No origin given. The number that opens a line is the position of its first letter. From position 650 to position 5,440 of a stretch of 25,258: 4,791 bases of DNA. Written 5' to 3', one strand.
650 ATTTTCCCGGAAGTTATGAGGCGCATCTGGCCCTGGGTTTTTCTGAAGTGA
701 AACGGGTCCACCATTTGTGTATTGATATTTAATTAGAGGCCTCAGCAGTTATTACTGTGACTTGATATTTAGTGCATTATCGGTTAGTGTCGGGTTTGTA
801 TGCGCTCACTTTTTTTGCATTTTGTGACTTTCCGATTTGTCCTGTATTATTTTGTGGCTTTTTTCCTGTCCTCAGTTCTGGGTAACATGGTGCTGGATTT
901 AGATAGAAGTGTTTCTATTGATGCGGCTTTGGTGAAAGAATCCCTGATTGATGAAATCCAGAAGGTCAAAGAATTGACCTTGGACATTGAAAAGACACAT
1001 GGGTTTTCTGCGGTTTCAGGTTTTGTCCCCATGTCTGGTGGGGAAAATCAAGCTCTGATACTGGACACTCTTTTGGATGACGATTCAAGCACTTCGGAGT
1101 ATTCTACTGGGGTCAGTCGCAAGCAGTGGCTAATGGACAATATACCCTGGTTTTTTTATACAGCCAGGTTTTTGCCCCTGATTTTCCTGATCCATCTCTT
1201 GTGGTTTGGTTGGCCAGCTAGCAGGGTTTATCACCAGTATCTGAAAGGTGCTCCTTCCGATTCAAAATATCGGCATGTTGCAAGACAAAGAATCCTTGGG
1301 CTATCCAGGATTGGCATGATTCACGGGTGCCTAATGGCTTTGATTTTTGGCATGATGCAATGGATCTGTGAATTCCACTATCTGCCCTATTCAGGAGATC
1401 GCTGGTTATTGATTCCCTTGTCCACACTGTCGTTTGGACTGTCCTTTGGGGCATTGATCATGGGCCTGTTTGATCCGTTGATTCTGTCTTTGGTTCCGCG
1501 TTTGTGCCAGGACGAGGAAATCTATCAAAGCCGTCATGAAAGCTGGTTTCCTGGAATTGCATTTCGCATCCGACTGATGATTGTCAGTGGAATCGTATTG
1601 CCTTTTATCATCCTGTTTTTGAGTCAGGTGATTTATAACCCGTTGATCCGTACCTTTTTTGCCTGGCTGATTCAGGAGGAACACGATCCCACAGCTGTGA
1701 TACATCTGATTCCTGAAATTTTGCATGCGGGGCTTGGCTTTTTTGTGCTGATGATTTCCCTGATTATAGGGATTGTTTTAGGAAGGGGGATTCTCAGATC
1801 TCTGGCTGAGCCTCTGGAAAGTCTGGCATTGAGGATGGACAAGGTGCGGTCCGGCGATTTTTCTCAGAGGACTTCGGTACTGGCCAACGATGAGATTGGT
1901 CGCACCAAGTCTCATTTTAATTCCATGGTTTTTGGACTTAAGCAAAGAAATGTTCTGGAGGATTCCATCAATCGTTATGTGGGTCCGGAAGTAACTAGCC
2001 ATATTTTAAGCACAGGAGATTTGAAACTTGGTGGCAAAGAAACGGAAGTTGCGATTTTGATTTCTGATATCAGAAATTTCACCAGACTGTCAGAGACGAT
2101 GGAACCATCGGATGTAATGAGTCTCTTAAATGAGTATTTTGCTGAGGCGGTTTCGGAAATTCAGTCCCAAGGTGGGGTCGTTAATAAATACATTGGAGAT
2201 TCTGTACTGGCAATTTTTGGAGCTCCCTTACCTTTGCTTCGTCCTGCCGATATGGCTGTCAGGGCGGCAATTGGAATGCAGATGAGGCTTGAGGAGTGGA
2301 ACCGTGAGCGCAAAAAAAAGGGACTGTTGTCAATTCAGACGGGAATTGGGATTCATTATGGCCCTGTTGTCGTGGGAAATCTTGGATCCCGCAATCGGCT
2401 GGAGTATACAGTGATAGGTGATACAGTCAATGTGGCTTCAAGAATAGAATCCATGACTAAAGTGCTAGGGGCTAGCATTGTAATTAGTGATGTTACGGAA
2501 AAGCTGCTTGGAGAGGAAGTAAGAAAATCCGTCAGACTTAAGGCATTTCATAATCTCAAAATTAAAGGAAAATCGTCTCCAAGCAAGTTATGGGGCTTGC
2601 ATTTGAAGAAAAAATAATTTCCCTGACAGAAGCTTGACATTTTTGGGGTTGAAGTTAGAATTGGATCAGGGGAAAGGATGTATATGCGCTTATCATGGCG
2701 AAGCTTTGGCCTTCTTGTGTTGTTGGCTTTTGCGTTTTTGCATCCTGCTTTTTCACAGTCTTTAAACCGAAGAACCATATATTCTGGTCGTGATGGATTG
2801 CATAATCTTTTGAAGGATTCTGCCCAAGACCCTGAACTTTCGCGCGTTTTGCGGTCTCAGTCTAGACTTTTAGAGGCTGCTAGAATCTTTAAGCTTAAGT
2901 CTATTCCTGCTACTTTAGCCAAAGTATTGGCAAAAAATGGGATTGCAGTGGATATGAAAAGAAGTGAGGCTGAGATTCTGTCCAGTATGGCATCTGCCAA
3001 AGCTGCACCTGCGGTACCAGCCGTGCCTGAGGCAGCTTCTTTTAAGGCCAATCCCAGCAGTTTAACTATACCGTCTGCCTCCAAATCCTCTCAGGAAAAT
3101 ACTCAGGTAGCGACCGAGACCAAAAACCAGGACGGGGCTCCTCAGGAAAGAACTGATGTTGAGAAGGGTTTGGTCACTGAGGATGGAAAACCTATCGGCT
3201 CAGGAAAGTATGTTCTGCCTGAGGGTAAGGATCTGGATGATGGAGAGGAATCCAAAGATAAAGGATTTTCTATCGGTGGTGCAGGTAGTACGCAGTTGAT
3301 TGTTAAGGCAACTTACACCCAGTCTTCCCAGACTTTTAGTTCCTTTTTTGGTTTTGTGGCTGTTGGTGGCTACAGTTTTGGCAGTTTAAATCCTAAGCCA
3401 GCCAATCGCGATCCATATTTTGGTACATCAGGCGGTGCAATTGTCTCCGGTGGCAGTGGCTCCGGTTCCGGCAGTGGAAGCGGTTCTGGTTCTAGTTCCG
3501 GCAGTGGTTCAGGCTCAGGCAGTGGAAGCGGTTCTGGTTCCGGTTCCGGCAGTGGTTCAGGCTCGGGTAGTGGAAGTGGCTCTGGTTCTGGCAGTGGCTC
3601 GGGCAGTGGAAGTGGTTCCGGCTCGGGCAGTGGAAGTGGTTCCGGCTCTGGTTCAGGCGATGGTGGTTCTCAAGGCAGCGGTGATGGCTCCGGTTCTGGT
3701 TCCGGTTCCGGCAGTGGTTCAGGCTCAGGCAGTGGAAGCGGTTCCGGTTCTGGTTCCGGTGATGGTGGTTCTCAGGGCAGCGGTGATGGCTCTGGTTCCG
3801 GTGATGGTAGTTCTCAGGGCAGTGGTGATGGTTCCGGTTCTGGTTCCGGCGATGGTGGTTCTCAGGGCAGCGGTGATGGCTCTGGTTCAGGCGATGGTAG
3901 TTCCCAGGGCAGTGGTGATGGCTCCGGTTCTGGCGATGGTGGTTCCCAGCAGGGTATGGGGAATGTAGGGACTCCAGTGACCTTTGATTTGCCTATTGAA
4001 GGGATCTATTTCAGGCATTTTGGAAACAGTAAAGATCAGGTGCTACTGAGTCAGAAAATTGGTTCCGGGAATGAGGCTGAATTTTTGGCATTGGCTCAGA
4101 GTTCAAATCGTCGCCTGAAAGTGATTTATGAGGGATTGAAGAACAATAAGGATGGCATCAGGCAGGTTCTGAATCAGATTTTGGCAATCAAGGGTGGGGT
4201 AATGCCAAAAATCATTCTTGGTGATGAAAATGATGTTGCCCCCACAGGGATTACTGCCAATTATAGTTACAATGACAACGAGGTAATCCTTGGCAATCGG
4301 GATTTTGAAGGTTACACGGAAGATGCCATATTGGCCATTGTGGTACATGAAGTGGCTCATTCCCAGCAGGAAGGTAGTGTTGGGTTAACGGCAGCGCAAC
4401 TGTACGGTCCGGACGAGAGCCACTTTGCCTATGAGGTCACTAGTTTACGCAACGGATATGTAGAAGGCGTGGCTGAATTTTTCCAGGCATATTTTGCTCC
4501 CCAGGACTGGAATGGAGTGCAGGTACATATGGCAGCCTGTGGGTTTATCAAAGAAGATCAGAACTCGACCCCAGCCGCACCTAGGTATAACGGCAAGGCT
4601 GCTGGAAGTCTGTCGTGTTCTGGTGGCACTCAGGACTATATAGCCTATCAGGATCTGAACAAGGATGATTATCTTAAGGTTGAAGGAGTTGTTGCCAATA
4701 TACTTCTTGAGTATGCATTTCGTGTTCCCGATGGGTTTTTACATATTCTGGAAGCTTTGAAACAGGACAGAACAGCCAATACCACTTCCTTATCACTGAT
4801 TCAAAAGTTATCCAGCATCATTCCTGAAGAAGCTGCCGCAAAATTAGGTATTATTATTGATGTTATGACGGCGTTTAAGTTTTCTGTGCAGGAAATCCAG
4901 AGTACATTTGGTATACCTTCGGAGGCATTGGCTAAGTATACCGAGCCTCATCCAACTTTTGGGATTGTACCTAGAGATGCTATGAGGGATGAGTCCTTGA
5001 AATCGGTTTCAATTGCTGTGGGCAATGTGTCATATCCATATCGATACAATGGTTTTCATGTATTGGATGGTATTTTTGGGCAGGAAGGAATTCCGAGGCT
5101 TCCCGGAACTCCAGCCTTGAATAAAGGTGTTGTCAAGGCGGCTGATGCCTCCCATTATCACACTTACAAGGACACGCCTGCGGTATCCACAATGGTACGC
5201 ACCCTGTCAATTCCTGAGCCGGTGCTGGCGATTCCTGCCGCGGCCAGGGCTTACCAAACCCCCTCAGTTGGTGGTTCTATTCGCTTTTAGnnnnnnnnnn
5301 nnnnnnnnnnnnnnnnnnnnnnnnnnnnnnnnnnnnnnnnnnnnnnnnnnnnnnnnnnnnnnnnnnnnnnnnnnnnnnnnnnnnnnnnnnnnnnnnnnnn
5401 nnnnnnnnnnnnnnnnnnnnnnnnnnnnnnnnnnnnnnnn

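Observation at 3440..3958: About 520 bp hierarchical Gly-Ser/Asp coding tandem repeat inside a secreted protein gene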

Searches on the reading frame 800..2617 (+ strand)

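Call 4: search_protein_families(library=pfam, proteins=[window:800-2617:+], max_evalue=0.1)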
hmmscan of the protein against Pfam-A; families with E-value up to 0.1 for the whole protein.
window:800-2617:+ (605 aa): 3 families
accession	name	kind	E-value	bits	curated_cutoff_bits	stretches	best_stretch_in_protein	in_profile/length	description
PF00211.25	Guanylate_cyc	-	2.8e-25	89.4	21.9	1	415-593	7-175/183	Adenylate and Guanylate cyclase catalytic domain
PF00672.30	HAMP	-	1.5e-08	35.2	25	1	331-380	2-51/53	HAMP domain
PF18105.7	PGM1_C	-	0.086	12.8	22.5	0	524-553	24-54/54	PGM1 C-terminal domain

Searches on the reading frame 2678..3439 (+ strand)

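Call 4: search_protein_families(library=pfam, proteins=[window:2678-3439:+], max_evalue=0.1)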
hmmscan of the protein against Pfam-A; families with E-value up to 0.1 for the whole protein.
window:2678-3439:+ (254 aa): 2 families
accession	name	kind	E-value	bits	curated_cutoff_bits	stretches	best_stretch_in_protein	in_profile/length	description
PF20497.3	SWI-SNF_Ssr4_C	-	0.0085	16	22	1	89-168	236-319/456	SWI/SNF and RSC complexes subunit Ssr4 C-terminal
PF15662.10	SPATA3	-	0.028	15.5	27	1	92-163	5-77/191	Spermatogenesis-associated protein 3 family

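Call 5: search_protein_families(library=ncbifam, proteins=[window:2678-3439:+], max_evalue=1)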
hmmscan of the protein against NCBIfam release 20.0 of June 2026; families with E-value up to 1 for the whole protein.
window:2678-3439:+ (254 aa): 0 families

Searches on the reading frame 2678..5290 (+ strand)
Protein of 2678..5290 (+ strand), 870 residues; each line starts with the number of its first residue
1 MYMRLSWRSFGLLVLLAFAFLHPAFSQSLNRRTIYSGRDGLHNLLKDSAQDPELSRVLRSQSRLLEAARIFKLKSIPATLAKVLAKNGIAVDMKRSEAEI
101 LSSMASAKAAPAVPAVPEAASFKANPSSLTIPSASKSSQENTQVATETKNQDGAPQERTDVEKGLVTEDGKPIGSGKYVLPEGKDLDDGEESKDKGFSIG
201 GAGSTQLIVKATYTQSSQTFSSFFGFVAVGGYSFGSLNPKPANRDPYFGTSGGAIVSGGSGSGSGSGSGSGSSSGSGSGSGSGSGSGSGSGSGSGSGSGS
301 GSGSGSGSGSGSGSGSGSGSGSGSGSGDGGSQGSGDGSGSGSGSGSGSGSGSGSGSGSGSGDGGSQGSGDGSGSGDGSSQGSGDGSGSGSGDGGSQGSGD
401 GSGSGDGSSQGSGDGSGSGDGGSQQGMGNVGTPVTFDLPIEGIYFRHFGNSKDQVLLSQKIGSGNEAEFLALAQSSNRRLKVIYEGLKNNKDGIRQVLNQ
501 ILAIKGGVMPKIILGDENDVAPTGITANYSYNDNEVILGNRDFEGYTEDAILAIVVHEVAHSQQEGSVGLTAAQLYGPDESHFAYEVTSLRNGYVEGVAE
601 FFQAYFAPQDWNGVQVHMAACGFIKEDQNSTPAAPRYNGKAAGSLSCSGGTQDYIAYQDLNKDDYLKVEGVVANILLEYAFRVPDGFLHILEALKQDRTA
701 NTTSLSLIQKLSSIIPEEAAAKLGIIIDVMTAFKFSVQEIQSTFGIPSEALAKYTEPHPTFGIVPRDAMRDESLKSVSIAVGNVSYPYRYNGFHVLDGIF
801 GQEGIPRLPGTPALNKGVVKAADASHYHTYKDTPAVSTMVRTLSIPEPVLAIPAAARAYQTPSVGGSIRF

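Call 4: search_protein_families(library=pfam, proteins=[window:2678-5290:+], max_evalue=0.1)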
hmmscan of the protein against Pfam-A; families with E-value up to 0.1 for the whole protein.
window:2678-5290:+ (870 aa): 0 families

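Call 36: find_encoding_contigs(protein=window:2678-5290:+, flank=3000, max_places=6)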
Protein window:2678-5290:+ (870 aa): no gene with exactly this product is on record in the collection.

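Call 62: predict_structure(alignment_id=A4)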
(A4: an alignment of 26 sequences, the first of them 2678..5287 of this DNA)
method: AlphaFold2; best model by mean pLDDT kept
length: 870 residues; sequences in the alignment: 26
mean_pLDDT: 65.2   pTM: 0.55
mean pLDDT of the five models: 65.2, 63.4, 63.4, 63.1, 62.7
residues with pLDDT >= 90: 321; 70-90: 134; 50-70: 45; < 50: 370
segments of 3 or more residues with pLDDT < 50: 1-3, 110-425, 828-870
pLDDT, mean of each block of 10 residues (from residue 1): 60 86 60 86 94 93 87 92 94 95 81 36 32 31 27 29 38 35 34 31 27 26 26 28 30 28 31 30 30 32 33 34 34 35 36 37 32 34 37 35 36 43 50 88 95 94 89 88 93 94 89 95 88 93 88 95 72 71 93 95 94 88 94 94 82 87 97 97 97 94 96 97 97 97 96 91 91 79 70 76 75 78 59 37 30 36 31
secondary structure, 60 per line:
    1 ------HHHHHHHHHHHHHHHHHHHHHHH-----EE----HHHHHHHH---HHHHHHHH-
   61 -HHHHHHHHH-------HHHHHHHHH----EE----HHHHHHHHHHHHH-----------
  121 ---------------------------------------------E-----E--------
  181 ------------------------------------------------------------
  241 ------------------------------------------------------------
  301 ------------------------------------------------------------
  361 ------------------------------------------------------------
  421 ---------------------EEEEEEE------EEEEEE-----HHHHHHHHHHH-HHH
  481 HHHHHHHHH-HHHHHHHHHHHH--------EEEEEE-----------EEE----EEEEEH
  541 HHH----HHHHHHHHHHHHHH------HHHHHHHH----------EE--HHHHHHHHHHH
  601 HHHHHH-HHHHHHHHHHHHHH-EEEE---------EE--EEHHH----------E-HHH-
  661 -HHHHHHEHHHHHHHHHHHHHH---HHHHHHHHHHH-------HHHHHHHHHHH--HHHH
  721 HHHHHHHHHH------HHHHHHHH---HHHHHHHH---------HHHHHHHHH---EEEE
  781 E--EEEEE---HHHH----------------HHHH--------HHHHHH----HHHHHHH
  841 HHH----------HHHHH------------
elements in order (helices of 4 or more, strands of 3 or more residues): H7-29 H41-48 H52-59 H62-70 H78-86 H97-109 E442-448 E455-460 H466-476 H478-489 H491-502 E511-516 E528-530 E535-539 H540-543 H548-561 H568-575 H590-606 H608-621 E623-626 H662-667 H669-682 H686-696 H704-714 H717-730 H737-744 H748-755 H765-773 E777-781 E784-788 H792-795 H812-815 H824-829 H834-843 H854-858

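Call 65: fold_search(model_id=the predicted structure, library=pdb)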
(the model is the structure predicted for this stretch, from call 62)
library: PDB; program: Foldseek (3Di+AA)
matches with E <= 10: 90; with E <= 0.001: 0
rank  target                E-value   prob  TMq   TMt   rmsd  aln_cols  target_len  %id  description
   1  1bqb                  2.4e-03  0.99  0.17  0.41  11.2       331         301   12  AUREOLYSIN, STAPHYLOCOCCUS AUREUS METALLOPROTEINASE (released 1999-01-13)
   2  7oc7                  7.7e-03  0.98  0.15  0.38   9.6       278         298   13  LasB, alpha-alkyl-N-aryl mercaptoacetamide (released 2022-01-19)
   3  6yze                  7.7e-03  0.98  0.15  0.36  10.4       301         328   13  Zinc metalloprotease ProA from native source (released 2021-02-03)
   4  9h0x                  9.5e-03  0.96  0.15  0.35   9.7       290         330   14  ProA in complex with inhibitor 6 (released 2025-06-18)
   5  9h0y                  1.1e-02  0.96  0.15  0.35   9.6       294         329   14  ProA in complex with inhibitor 7 (released 2025-06-18)
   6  6ya1                  2.9e-02  0.91  0.15  0.34  10.2       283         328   13  Zinc metalloprotease ProA (released 2021-02-03)
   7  3nqz_B                3.6e-02  0.82  0.17  0.38   9.4       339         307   12  Crystal structure of the autoprocessed Vibriolysin MCP-02 with E369A mutation (released 2010-10-06)
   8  9fqd                  3.9e-02  0.92  0.16  0.40   9.5       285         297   13  Pseudomonas aeruginosa Elastase in complex with a phosphonate based inhibitor (R-configured) (released 2025-06-25)
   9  7nup_C                6.7e-02  0.66  0.15  0.15   9.9       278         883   12  Endoplasmic reticulum aminopeptidase 2 complexed with a mixed hydroxamic and sulfonyl ligand (released 2022-06-22)
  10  8cr7_A                8.7e-02  0.80  0.17  0.41   9.7       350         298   12  Crystal structure of recombinant LasB from Pseudomonas aeruginosa PA7 (released 2023-07-05)
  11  7ecc                  1.0e-01  0.82  0.15  0.38   9.2       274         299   14  M4 family peptidase PlM4P-mature form (released 2021-04-28)
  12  1ezm                  1.8e-01  0.60  0.15  0.36   8.9       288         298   11  THREE-DIMENSIONAL STRUCTURE OF THE ELASTASE OF PSEUDOMONAS AERUGINOSA AT 1.5 ANGSTROMS RESOLUTION (released 1993-10-31)
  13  3nqy_B                2.0e-01  0.66  0.16  0.38   8.0       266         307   13  Crystal structure of the autoprocessed complex of Vibriolysin MCP-02 with a single point mutation E346A (released 2010-10-06)
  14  2xpz                  2.1e-01  0.35  0.16  0.20  11.7       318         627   12  Structure of native yeast LTA4 hydrolase (released 2010-12-29)
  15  5kdu_A                2.9e-01  0.33  0.17  0.26  10.3       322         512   10  ZmpB metallopeptidase in complex with a2,6-Sialyl T-antigen (released 2017-01-11)
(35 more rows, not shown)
